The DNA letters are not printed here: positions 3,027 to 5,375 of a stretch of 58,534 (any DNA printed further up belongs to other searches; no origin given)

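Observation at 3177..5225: In-frame fusion of a complete cytoplasmic GT2 domain to a complete HERY-type GT-C domain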

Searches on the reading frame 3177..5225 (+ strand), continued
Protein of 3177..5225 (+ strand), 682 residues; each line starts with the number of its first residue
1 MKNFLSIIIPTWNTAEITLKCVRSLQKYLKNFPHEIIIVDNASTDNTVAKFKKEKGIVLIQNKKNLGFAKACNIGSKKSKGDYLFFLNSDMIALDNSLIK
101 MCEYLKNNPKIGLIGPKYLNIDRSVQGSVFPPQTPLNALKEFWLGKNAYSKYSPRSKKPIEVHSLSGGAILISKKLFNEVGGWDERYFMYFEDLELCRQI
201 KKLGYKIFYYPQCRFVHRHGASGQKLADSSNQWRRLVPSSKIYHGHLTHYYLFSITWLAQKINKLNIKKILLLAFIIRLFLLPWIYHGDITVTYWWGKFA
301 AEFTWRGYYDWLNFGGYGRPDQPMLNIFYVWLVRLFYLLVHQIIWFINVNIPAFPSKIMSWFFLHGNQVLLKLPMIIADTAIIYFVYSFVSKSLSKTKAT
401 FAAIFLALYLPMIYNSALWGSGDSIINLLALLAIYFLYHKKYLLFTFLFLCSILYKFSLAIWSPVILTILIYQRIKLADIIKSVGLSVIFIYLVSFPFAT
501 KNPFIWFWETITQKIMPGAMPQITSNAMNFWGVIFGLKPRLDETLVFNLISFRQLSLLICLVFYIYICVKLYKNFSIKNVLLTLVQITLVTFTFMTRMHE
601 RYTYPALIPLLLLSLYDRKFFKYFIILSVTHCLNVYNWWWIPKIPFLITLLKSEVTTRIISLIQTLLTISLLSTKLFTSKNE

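Call 29: predict_structure(alignment_id=A1)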
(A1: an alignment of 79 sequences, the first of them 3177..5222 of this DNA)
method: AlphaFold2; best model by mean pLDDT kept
length: 682 residues; sequences in the alignment: 79
mean_pLDDT: 88.2   pTM: 0.74
mean pLDDT of the five models: 88.2, 87.5, 86.8, 86.6, 85.6
residues with pLDDT >= 90: 475; 70-90: 110; 50-70: 63; < 50: 34
segments of 3 or more residues with pLDDT < 50: 188-190, 220-241, 243-245, 680-682
pLDDT, mean of each block of 10 residues (from residue 1): 85 94 95 96 95 96 89 93 93 90 89 85 68 58 61 65 70 89 59 70 85 71 38 46 53 68 89 97 90 94 91 81 96 98 97 95 96 97 98 94 96 95 97 98 98 97 98 98 98 97 97 91 92 95 96 97 98 97 98 96 97 95 97 94 96 97 98 80 36
secondary structure, 60 per line:
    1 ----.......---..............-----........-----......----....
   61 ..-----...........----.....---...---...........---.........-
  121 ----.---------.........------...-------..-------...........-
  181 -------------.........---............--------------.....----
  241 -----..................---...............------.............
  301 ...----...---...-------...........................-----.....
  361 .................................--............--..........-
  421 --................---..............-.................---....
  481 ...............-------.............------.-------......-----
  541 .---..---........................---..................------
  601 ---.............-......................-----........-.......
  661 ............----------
elements in order (helices of 4 or more, strands of 3 or more residues): E5-11 H15-28 E34-41 H47-52 E57-62 H68-78 E83-87 E91-93 H97-107 E111-119 H135-143 E169-173 H174-179 H194-202 E206-217 H232-236 H246-263 H267-281 H288-303 H324-350 H356-393 H396-407 H410-419 H423-438 H442-455 H457-473 H477-495 H503-515 H530-535 H552-573 H577-594 H604-616 H618-639 H645-652 H654-672

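Call 32: find_related_loci(query=window:3177-5222:+, collection=genome_contigs, flank=3000)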
Query window:3177-5222:+ (682 aa) in genome_contigs; peptide patterns used: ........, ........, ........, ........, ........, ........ (x = any residue, [..] = any of these).
141 stretches matched a pattern; 127 encode a relative of the query (tblastn E <= 1e-3); the best 80 are kept; 80 distinct loci.
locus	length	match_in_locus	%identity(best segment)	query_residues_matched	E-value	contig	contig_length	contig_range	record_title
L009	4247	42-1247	69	263-664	0e+0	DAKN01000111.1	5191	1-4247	MAG TPA_asm: Candidatus Pacearchaeota archaeon UBA284 UBA284_contig_151235, whole genome shotgun sequence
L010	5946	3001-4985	69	5-661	0e+0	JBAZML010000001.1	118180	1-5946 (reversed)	MAG: Candidatus Shapirobacteria bacterium isolate SO_2017_LW4_41 scaffold_494_c1_LW137-91_2017, whole genome shotgun seq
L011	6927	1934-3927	66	5-664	0e+0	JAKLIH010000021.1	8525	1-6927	MAG: Patescibacteria group bacterium isolate RA.bin82 RA.bin82_21, whole genome shotgun sequence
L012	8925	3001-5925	58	5-682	0e+0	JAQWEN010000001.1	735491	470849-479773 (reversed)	MAG: Candidatus Shapirobacteria bacterium isolate STF2_76 NODE_1_length_735491_cov_9.474058_Sandtown_F2, whole genome sh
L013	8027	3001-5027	57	2-672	0e+0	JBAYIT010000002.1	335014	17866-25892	MAG: Candidatus Shapirobacteria bacterium isolate SO_2016_GW1_37 scaffold00036_OW334_2016, whole genome shotgun sequence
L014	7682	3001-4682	50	1-261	6e-68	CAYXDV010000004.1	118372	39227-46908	MAG TPA_asm: uncultured Gammaproteobacteria bacterium isolate SRP170004_co1_52 genome assembly, contig: NODE_165_length_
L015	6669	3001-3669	37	6-224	9e-42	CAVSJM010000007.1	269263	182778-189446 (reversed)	MAG: Rubricoccaceae bacterium isolate MFD01721.bin.1.333 genome assembly, contig: contig_62444, whole genome shotgun seq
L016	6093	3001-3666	34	5-223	6e-37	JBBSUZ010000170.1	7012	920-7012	MAG: Rhodothermales bacterium isolate SVL2_sbin.60 SVL2_sbin.60_k141_581940_length_7012_cov_12.0000, whole genome shotgu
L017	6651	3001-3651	33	6-222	2e-36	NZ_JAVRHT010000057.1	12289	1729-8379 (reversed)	Rubrivirga litoralis strain F394 57, whole genome shotgun sequence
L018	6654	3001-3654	34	6-222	3e-36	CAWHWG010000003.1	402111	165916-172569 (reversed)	MAG: Rubricoccaceae bacterium isolate MFD03250.bin.2.67 genome assembly, contig: contig_23548, whole genome shotgun sequ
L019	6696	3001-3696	33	5-225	7e-36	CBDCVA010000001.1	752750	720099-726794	MAG: Candidatus Latescibacterota bacterium isolate bb234c53-c0f8-4b28-8135-e2c33dbce641 genome assembly, contig: contig_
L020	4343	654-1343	29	1-221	2e-33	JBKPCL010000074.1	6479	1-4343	MAG: Actinomycetota bacterium isolate GB_EKS_MAG_00052 GB_EKS_000001154378, whole genome shotgun sequence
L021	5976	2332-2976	33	6-220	2e-32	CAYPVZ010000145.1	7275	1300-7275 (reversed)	MAG TPA_asm: uncultured Rhodothermales bacterium isolate binchicken_co237_18 genome assembly, contig: NODE_5790_length_7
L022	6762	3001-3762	26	6-261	2e-31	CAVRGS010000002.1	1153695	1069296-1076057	MAG: uncultured Actinomycetes bacterium isolate MFD05442.bin.1.365 genome assembly, contig: contig_13103, whole genome s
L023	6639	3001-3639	31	5-217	4e-31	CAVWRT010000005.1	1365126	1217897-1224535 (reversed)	MAG: Rubricoccaceae bacterium isolate MFD03250.bin.2.74 genome assembly, contig: contig_9975, whole genome shotgun seque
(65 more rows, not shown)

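Call 33: fold_search(model_id=the predicted structure, library=pdb)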
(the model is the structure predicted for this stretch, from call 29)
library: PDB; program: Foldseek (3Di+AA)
matches with E <= 10: 1091; with E <= 0.001: 290
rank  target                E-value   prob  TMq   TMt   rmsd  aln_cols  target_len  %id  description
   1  6nqt_E                2.8e-10  1.00  0.27  0.38   7.5       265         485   19  GalNac-T2 soaked with UDP-sugar (released 2020-01-29)
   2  6nqt_C                4.1e-10  1.00  0.26  0.36   7.0       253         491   20  GalNac-T2 soaked with UDP-sugar (released 2020-01-29)
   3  6nqt_F                4.7e-10  1.00  0.28  0.38   7.4       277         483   19  GalNac-T2 soaked with UDP-sugar (released 2020-01-29)
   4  4d0t_B                4.7e-10  1.00  0.25  0.34   7.1       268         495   20  GalNAc-T2 crystal soaked with UDP-GalNAc, EA2 peptide and manganese (released 2014-05-28)
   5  4d0z_C                5.1e-10  1.00  0.26  0.37   9.7       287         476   19  GalNAc-T2 crystal soaked with UDP-5SGalNAc, mEA2 and manganese (Higher resolution dataset) (released 2014-05-28)
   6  4d0z_F                5.5e-10  1.00  0.25  0.35   7.1       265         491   19  GalNAc-T2 crystal soaked with UDP-5SGalNAc, mEA2 and manganese (Higher resolution dataset) (released 2014-05-28)
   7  4d11_F                5.8e-10  1.00  0.26  0.61   6.5       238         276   20  GalNAc-T2 crystal soaked with UDP-5SGalNAc, mEA2 peptide and manganese (Lower resolution dataset) (released 2014-05-28)
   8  4d0t_F                6.3e-10  1.00  0.27  0.36   9.8       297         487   18  GalNAc-T2 crystal soaked with UDP-GalNAc, EA2 peptide and manganese (released 2014-05-28)
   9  5ndf_E                6.9e-10  1.00  0.27  0.36   7.1       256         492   20  Small-molecule inhibition of ppGalNAc-Ts selectively reduces mucin-type O-glycosylation (released 2017-11-01)
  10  4d0t_A                6.9e-10  1.00  0.25  0.34   7.1       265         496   20  GalNAc-T2 crystal soaked with UDP-GalNAc, EA2 peptide and manganese (released 2014-05-28)
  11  6nqt_B                7.5e-10  1.00  0.26  0.35   8.0       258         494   20  GalNac-T2 soaked with UDP-sugar (released 2020-01-29)
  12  4d11_B                7.9e-10  1.00  0.26  0.36   7.6       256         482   20  GalNAc-T2 crystal soaked with UDP-5SGalNAc, mEA2 peptide and manganese (Lower resolution dataset) (released 2014-05-28)
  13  4d11_A                9.0e-10  1.00  0.26  0.36   7.5       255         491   19  GalNAc-T2 crystal soaked with UDP-5SGalNAc, mEA2 peptide and manganese (Lower resolution dataset) (released 2014-05-28)
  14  5fv9_B                9.0e-10  1.00  0.26  0.37   6.6       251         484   20  Crystal structure of GalNAc-T2 in complex with compound 16d (released 2016-03-09)
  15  6nqt_A                9.8e-10  1.00  0.27  0.37   7.5       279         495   19  GalNac-T2 soaked with UDP-sugar (released 2020-01-29)
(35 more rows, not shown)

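Call 66: find_encoding_contigs(protein=P0001, flank=6000, max_places=3)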
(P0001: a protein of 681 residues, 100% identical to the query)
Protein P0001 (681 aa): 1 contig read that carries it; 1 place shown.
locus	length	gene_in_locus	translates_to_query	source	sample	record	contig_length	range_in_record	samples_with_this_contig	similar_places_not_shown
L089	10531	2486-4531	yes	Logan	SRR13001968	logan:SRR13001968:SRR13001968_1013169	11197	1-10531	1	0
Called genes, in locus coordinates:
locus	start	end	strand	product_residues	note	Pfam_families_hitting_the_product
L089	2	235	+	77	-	?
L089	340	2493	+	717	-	PF09586:YfhO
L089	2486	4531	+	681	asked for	PF00535:Glycos_transf_2, PF10111:Glyco_tranf_2_2, PF13641:Glyco_tranf_2_3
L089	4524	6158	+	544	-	-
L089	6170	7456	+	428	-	PF26314:MptA_B_family (faint)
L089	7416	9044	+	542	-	PF13231:PMT_2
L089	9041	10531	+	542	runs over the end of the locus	-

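Call 75: search_protein_representatives(protein=window:3177-5222:+)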
Query: 682 residues. Proteins with E-value up to 0.001 (for the whole library): 157541; up to 1e-10: 47262; up to 1e-30: 1955. The best 150 are listed.
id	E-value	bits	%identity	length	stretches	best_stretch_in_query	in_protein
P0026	9.4e-154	529.9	58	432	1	261-673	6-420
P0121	2.8e-117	409.3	38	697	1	5-654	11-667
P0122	1.1e-107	377.7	46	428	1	263-674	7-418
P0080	4.3e-105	369.1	42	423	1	266-673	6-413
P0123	1.7e-104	367.1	38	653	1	5-669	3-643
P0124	1.2e-102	360.9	35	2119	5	5-224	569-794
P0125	5.3e-101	355.5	36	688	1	5-675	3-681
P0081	1.1e-98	347.9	44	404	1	277-676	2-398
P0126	2.2e-95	337.0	33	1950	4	2-230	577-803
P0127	7.2e-93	328.7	53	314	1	375-674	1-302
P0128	5.8e-88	312.4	33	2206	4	5-227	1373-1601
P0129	2.1e-87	310.6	32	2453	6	5-225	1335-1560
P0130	1.3e-85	304.7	33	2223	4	3-222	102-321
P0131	4.6e-85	302.9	35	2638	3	5-220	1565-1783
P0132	1.4e-84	301.3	33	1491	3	5-235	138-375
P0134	1.6e-83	297.7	28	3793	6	5-226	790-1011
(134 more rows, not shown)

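Call 77: list_cluster_members(proteins=[P0121, P0123, P0125, P0002])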
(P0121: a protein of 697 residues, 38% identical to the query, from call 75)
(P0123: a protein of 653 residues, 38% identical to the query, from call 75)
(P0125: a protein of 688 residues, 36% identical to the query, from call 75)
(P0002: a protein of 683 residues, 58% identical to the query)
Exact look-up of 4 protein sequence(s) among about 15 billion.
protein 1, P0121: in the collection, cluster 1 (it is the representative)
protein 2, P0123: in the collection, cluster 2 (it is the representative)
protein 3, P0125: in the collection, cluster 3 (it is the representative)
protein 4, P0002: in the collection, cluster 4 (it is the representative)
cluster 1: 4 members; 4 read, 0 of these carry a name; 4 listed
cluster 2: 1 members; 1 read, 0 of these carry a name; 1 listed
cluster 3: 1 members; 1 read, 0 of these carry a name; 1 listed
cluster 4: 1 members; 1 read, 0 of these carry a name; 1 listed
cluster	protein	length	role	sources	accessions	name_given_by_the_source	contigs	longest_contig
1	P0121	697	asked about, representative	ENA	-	-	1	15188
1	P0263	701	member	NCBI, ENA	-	-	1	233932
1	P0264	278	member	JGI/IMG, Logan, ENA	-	-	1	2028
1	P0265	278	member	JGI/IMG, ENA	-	-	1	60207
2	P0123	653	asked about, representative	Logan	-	-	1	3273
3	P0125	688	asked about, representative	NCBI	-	-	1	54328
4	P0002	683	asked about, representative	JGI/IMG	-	-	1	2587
